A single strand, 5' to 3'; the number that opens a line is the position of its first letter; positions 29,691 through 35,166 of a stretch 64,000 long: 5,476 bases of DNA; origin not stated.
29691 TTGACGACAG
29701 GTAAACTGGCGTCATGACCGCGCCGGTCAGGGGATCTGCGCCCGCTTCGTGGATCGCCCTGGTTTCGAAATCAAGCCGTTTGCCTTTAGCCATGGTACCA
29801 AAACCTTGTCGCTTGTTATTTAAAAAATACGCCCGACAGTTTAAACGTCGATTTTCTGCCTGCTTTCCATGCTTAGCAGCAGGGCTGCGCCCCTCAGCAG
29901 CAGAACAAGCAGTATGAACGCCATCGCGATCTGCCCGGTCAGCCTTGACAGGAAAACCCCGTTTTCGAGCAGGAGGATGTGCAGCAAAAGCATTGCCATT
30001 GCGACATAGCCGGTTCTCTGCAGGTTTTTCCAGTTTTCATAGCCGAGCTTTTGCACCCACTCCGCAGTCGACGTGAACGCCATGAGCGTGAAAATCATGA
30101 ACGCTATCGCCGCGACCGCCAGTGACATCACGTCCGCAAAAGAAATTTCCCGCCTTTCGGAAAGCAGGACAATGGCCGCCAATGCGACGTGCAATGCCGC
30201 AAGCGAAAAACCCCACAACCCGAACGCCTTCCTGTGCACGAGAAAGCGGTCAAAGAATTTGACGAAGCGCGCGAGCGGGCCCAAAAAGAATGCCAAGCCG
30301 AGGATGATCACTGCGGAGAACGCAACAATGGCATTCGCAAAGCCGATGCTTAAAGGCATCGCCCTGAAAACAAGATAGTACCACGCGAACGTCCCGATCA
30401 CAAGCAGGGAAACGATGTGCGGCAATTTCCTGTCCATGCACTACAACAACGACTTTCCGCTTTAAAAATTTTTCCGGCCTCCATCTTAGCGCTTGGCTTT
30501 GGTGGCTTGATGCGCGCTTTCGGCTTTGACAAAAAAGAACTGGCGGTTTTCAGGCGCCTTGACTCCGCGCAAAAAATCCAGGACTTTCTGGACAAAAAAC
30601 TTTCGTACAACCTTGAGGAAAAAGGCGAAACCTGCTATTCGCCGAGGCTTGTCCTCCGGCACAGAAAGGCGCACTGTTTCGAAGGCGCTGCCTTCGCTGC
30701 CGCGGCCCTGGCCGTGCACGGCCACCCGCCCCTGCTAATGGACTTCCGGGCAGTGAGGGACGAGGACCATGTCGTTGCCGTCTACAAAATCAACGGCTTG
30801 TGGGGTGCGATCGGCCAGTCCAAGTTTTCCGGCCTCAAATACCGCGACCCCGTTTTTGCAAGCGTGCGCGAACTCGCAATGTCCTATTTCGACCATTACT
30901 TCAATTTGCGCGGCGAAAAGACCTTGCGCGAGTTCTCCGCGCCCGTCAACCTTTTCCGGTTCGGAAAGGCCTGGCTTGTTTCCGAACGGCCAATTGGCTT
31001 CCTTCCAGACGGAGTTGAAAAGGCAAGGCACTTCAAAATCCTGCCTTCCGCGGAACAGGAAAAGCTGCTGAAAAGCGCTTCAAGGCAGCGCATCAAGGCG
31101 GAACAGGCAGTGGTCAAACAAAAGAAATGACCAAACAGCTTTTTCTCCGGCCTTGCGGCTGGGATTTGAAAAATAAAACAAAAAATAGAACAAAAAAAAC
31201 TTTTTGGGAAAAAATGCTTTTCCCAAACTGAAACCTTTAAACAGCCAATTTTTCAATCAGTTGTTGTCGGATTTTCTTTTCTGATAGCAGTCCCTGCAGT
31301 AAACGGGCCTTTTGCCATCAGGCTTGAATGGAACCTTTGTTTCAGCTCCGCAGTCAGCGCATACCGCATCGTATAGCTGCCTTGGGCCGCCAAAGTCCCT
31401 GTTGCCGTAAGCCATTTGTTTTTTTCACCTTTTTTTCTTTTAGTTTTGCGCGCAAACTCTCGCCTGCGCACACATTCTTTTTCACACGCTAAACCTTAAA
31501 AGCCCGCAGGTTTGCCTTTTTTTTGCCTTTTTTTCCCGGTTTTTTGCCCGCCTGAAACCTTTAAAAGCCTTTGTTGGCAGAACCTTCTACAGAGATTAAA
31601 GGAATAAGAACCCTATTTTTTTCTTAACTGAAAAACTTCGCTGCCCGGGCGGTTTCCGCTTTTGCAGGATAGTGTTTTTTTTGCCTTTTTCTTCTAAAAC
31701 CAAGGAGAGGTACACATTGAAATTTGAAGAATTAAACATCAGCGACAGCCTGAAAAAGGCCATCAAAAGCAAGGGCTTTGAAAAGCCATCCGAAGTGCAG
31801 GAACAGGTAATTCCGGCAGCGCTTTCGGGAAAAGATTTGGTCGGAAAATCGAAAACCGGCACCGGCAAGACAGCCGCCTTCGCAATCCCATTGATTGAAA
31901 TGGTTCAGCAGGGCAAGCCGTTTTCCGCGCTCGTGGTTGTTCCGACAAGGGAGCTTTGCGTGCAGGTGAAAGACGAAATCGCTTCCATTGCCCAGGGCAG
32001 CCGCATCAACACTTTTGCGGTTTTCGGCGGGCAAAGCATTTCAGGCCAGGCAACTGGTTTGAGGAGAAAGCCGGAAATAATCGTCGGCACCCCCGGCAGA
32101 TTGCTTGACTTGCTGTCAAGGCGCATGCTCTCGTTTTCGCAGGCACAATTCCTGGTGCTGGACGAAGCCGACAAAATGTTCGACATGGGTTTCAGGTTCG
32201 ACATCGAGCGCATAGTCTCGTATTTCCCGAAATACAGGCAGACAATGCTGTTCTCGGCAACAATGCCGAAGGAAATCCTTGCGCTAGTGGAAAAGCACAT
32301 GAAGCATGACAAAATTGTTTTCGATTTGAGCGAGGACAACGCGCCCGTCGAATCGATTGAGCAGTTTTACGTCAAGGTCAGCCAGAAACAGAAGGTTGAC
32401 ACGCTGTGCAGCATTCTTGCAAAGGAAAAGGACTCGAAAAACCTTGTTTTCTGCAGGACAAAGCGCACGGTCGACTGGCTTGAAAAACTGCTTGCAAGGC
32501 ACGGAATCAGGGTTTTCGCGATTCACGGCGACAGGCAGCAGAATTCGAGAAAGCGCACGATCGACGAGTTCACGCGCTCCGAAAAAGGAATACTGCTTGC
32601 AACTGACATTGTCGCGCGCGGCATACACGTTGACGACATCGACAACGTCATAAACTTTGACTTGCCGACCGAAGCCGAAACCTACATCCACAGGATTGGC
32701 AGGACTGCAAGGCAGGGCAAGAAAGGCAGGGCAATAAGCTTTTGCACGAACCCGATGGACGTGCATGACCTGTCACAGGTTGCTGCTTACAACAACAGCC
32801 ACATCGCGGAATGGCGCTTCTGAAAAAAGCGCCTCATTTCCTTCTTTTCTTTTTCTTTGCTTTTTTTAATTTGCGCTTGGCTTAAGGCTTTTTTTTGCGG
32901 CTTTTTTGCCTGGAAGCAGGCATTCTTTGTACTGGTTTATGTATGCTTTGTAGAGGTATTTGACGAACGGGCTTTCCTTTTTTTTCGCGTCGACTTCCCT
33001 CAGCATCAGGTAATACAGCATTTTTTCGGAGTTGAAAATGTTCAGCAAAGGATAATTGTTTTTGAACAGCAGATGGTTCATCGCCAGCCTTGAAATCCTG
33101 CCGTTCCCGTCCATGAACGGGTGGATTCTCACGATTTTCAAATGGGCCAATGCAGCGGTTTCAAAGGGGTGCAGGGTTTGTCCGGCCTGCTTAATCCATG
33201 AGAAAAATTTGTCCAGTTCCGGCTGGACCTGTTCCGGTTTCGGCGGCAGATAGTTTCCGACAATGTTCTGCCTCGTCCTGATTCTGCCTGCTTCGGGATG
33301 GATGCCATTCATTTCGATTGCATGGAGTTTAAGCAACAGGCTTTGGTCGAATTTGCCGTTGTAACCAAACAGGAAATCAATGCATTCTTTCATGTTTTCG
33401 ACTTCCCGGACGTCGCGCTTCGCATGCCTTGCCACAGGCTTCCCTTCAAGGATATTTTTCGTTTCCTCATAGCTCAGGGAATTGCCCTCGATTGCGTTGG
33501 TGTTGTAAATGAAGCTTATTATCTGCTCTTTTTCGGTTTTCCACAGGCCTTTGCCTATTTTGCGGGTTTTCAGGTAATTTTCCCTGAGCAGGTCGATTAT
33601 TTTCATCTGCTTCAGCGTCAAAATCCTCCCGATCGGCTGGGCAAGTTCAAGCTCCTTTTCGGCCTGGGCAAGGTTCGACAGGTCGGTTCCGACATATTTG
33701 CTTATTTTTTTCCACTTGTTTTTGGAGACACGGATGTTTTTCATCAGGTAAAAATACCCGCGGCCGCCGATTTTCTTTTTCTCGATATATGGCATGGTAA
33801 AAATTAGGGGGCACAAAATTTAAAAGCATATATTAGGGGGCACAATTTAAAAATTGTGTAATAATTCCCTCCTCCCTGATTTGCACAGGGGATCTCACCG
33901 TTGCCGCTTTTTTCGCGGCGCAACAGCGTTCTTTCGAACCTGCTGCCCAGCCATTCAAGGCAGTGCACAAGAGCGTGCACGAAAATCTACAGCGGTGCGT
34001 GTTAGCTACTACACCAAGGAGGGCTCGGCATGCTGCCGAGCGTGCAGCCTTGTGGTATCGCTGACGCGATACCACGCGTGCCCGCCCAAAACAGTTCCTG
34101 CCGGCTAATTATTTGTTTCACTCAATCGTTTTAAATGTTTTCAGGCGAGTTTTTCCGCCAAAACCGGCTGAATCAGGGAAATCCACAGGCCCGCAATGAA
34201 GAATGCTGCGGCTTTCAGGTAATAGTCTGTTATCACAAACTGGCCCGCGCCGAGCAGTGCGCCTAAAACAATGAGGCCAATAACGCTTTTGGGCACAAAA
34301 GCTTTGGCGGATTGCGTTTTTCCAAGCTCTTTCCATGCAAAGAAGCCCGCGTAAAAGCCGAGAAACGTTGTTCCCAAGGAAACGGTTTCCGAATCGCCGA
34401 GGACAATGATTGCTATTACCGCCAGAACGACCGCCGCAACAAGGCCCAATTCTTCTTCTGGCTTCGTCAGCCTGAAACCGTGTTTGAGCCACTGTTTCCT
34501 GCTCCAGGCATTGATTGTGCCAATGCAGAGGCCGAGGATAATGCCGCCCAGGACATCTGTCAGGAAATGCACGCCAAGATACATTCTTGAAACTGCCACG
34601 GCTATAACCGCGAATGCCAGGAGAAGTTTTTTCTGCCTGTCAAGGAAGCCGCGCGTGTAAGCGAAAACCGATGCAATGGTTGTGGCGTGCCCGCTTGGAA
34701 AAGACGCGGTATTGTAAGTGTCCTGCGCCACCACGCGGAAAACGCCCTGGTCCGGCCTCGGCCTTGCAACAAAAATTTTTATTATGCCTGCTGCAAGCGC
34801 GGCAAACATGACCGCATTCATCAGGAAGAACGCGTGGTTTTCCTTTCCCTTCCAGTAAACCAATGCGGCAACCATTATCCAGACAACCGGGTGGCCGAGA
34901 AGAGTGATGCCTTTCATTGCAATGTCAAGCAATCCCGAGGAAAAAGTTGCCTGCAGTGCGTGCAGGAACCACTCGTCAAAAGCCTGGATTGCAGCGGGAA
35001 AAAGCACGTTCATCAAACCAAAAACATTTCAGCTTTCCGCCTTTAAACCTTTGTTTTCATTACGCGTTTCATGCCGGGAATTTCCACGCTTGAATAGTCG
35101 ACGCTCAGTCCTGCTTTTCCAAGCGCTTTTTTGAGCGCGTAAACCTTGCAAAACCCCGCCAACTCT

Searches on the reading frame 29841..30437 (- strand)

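Call 24: search_protein_families(library=pfam, proteins=[window:29841-30437:-], max_evalue=0.0001)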
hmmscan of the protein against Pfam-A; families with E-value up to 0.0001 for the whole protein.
window:29841-30437:- (198 aa): 1 family
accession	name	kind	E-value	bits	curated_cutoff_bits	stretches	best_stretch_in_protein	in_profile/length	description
PF01794.25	Ferric_reduct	-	2.8e-10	40.7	28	1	40-150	3-120/121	Ferric reductase like transmembrane component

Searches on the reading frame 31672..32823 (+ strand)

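Call 24: search_protein_families(library=pfam, proteins=[window:31672-32823:+], max_evalue=0.0001)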
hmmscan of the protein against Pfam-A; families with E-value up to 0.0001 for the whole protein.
window:31672-32823:+ (383 aa): 3 families
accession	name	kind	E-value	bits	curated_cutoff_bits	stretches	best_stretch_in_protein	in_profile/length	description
PF00270.35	DEAD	-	5.8e-46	156.7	26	1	41-202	2-164/167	DEAD/DEAH box helicase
PF00271.37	Helicase_C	-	1.4e-31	109.4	23.5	1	240-349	1-110/110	Helicase conserved C-terminal domain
PF04851.21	ResIII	-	5.2e-09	36.7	22.5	1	54-199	24-163/164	Type III restriction enzyme, res subunit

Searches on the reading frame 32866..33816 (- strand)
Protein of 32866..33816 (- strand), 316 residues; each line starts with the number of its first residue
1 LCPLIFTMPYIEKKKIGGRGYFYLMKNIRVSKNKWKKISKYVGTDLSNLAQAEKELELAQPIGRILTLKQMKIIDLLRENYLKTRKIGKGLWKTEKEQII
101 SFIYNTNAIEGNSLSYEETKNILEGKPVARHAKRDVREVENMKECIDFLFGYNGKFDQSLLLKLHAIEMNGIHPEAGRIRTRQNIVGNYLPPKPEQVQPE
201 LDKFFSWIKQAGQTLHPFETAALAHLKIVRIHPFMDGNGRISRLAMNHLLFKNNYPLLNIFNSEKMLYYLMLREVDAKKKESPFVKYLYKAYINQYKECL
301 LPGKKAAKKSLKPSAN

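Call 24: search_protein_families(library=pfam, proteins=[window:32866-33816:-], max_evalue=0.0001)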
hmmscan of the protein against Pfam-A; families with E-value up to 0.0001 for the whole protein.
window:32866-33816:- (316 aa): 1 family
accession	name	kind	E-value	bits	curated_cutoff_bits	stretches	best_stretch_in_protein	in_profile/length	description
PF02661.23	Fic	-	5.6e-23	82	24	1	156-250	2-93/93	Fic/DOC family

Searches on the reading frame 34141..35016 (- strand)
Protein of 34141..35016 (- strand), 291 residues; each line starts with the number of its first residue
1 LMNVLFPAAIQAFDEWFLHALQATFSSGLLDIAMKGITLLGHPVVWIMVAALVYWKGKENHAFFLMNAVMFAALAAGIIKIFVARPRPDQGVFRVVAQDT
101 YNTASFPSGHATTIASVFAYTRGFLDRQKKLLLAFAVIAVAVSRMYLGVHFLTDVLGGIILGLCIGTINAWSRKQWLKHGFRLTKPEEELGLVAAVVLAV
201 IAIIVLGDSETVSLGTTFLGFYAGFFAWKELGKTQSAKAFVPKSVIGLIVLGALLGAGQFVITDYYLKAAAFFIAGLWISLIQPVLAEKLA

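Call 24: search_protein_families(library=pfam, proteins=[window:34141-35016:-], max_evalue=0.0001)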
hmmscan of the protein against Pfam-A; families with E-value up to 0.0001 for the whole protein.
window:34141-35016:- (291 aa): 2 families
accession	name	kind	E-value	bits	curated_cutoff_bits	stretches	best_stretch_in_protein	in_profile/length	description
PF01569.27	PAP2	-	6.5e-22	78.1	27.2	1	64-170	4-122/130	PAP2 superfamily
PF14378.12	PAP2_3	-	1.7e-06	28.4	27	1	20-165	17-187/190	PAP2 superfamily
